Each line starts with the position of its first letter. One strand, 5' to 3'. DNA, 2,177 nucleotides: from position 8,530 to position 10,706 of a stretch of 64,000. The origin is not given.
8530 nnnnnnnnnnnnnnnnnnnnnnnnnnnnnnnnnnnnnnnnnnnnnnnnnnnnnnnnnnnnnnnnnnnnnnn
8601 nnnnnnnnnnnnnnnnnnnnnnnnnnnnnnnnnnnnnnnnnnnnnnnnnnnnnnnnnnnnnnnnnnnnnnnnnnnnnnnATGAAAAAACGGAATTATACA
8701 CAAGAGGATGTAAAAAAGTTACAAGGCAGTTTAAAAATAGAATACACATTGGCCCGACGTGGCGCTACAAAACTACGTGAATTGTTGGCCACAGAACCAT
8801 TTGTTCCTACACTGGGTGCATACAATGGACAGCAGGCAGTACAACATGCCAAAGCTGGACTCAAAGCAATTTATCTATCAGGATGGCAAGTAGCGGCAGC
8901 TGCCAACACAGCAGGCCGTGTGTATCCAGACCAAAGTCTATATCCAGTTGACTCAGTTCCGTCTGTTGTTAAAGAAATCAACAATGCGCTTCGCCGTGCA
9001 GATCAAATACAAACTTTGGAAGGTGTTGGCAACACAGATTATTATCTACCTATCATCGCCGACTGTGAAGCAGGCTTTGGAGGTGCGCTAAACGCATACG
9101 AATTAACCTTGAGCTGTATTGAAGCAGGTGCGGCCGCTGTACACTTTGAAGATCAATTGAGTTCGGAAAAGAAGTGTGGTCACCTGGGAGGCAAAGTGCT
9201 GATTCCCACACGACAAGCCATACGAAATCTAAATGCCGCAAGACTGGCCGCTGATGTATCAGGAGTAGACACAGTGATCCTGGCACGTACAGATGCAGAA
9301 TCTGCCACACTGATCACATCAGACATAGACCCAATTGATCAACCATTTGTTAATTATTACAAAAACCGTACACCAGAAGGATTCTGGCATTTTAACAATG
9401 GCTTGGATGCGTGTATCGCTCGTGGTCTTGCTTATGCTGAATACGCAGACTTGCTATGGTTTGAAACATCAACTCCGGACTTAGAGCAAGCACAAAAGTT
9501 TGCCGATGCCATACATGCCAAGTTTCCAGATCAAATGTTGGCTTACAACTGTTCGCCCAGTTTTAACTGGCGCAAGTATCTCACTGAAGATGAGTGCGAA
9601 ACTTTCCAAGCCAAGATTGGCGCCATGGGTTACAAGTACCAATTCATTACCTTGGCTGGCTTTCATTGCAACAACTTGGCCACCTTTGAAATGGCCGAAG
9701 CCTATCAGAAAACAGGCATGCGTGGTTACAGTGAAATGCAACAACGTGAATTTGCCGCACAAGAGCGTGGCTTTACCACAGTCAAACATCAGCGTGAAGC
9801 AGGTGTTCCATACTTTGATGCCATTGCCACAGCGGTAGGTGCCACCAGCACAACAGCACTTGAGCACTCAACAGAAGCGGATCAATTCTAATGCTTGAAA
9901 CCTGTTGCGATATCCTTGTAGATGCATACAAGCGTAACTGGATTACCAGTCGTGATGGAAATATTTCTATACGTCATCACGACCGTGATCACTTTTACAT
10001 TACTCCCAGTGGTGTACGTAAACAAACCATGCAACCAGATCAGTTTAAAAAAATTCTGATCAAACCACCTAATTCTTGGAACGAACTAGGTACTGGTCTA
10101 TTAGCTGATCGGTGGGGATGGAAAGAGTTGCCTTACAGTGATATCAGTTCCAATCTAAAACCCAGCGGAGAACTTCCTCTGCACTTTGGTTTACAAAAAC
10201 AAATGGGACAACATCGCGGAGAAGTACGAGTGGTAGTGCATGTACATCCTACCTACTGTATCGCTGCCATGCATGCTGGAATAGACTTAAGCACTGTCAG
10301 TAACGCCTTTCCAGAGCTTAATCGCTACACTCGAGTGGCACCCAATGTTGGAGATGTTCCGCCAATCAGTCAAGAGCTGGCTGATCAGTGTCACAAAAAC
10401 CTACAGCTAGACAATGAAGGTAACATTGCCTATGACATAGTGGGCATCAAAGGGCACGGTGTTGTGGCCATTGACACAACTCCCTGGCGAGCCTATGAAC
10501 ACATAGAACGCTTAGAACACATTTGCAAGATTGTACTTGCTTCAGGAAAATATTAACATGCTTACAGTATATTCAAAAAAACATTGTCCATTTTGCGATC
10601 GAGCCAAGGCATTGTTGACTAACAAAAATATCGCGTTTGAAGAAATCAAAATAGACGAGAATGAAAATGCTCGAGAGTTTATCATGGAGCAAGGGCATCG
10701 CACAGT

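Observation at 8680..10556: Isocitrate lyase plus class II aldolase-like protein as auxiliary metabolic genes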

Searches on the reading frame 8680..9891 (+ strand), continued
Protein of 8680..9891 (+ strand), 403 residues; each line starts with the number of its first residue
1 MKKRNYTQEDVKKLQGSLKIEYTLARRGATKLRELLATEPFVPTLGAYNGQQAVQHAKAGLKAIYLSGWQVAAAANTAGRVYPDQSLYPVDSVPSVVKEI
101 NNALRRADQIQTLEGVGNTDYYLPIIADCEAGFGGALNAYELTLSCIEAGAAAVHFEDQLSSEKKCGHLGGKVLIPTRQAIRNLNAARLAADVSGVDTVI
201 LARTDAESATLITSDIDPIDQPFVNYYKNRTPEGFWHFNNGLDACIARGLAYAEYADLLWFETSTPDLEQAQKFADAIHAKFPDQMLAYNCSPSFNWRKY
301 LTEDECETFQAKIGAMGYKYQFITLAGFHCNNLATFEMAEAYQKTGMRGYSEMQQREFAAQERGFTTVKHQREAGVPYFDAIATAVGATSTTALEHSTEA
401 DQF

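Call 59: find_related_loci(query=L082:2293-3894:+, collection=viral_contigs, flank=6000)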
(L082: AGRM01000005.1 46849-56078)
Query L082:2293-3894:+ (534 aa) in viral_contigs; peptide patterns used: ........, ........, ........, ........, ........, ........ (x = any residue, [..] = any of these).
29 stretches matched a pattern; 26 encode a relative of the query (tblastn E <= 1e-3); 26 distinct loci.
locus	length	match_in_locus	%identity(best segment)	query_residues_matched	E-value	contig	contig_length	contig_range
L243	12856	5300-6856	55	19-533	0e+0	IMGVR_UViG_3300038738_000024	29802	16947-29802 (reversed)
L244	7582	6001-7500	54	25-533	0e+0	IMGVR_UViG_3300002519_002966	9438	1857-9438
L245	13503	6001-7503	53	25-534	4e-180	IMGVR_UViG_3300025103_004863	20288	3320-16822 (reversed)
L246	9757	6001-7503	53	25-534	4e-180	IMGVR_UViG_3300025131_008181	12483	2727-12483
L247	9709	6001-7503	53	25-534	6e-180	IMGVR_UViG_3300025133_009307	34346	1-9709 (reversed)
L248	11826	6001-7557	51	12-534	1e-175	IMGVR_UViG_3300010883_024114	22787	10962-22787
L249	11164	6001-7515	50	21-534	1e-174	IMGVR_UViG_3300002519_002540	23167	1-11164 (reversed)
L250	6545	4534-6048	50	21-534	4e-176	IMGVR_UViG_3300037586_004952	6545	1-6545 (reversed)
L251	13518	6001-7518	50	21-532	4e-173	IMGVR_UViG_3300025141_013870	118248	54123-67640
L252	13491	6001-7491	51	25-530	4e-172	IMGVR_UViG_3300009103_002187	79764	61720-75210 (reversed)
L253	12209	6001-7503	52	25-534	3e-167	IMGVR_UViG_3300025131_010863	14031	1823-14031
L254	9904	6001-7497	50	25-533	4e-167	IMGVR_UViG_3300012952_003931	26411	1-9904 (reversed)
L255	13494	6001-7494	50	22-530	2e-166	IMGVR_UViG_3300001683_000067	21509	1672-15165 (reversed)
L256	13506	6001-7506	51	24-534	4e-166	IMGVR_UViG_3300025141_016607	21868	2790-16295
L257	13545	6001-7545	51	19-533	2e-165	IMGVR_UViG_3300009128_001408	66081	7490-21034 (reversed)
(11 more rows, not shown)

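Call 65: search_protein_families(library=pfam, proteins=[L003:9844-10485:+, L039:4520-4852:+, L013:7171-7941:+], max_evalue=0.001)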
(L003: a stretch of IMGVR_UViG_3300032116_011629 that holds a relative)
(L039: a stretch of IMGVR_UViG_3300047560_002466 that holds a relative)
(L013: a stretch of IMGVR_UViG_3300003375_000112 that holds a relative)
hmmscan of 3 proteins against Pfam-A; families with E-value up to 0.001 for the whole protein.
L003:9844-10485:+ (213 aa): 0 families

L039:4520-4852:+ (110 aa): 0 families

L013:7171-7941:+ (256 aa): 1 family
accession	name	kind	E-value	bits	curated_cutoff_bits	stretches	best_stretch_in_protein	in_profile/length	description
PF19835.5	SegE_GIY-YIG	-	9.6e-06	26.3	25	0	31-85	60-120/123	Putative endonuclease segE, GIY-YIG domain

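Call 74: find_encoding_contigs(protein=P0038, flank=10000, max_places=4)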
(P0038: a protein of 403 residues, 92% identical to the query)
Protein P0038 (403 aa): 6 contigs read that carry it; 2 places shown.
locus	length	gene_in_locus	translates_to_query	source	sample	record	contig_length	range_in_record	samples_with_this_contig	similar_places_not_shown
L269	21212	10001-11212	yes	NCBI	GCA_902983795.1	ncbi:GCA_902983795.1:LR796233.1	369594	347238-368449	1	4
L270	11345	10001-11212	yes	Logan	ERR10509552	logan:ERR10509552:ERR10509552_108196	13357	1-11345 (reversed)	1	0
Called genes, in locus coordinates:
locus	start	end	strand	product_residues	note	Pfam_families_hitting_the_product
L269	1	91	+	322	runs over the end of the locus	PF03401:TctC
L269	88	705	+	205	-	-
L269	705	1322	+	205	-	-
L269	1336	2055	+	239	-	-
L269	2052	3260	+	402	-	-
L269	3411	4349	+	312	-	PF03480:DctP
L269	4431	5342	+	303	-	PF03401:TctC (weak)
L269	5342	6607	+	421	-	-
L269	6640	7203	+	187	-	-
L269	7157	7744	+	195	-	-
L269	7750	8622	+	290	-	PF20102:DUF6492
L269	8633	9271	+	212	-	PF00182:Glyco_hydro_19 (faint)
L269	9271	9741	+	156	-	-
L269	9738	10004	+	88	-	PF23793:LysC (weak)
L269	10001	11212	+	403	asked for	PF00463:ICL, PF13714:PEP_mutase, PF00463:ICL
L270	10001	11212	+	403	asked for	PF00463:ICL, PF13714:PEP_mutase, PF00463:ICL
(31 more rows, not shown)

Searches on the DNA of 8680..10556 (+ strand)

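Call 6: search_dna_similar(query=window:8680-10556:+, collection=phages, mode=near, max_rows=30)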
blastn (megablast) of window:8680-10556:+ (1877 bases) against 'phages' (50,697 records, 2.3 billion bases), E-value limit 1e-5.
No match.
